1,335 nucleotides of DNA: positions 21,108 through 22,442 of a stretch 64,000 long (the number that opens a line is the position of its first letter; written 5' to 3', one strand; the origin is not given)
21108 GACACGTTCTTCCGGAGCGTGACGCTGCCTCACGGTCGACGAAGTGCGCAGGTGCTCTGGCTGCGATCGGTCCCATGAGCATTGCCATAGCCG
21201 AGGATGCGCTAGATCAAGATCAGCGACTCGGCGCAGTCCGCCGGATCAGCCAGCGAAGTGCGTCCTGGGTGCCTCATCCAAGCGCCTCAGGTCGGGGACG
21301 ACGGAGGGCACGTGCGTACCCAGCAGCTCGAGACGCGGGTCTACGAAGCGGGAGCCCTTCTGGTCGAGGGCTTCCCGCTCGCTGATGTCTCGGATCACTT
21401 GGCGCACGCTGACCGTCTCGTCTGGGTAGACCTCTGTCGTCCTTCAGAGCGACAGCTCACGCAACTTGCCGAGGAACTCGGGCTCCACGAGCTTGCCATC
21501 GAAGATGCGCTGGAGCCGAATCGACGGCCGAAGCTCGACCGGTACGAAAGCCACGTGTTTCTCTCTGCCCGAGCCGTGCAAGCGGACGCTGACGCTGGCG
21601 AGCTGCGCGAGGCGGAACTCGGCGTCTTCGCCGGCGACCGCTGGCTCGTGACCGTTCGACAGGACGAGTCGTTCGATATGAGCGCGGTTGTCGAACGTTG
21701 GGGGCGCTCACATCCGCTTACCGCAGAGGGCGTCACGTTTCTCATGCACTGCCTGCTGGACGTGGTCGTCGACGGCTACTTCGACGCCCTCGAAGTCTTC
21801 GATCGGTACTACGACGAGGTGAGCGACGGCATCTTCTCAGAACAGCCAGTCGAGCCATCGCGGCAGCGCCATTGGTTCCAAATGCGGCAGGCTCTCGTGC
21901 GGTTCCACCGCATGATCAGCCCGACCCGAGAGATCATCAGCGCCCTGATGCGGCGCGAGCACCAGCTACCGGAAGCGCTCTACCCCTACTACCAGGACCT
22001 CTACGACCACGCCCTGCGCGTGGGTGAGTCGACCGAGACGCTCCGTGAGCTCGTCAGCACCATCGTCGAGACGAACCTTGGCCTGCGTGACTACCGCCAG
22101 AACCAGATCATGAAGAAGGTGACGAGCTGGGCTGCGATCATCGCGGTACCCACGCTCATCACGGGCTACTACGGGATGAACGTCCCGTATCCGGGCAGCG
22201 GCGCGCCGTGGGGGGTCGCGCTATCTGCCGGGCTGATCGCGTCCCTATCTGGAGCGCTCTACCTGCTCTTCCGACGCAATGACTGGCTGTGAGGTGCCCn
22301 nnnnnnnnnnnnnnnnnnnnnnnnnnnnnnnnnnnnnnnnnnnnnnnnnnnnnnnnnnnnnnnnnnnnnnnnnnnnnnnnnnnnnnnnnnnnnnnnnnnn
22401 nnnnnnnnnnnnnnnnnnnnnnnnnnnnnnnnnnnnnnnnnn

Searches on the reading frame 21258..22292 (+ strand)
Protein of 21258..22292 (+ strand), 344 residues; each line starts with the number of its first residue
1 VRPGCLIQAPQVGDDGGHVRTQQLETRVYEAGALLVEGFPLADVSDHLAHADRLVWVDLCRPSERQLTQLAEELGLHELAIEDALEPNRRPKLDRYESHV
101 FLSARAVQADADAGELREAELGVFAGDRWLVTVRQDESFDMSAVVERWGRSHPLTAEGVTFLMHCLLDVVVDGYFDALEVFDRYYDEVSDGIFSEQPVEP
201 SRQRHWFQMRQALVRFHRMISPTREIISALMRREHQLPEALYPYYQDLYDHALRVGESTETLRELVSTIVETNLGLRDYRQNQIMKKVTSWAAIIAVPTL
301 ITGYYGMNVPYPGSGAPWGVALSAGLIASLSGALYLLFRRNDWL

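Call 80: search_protein_families(library=pfam, proteins=[window:21258-22292:+], max_evalue=0.001)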
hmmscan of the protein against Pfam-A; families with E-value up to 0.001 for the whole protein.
window:21258-22292:+ (344 aa): 1 family
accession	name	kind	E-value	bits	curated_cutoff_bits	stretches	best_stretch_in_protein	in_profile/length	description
PF01544.23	CorA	-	1.7e-60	205.3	27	1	53-340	3-292/292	CorA-like Mg2+ transporter protein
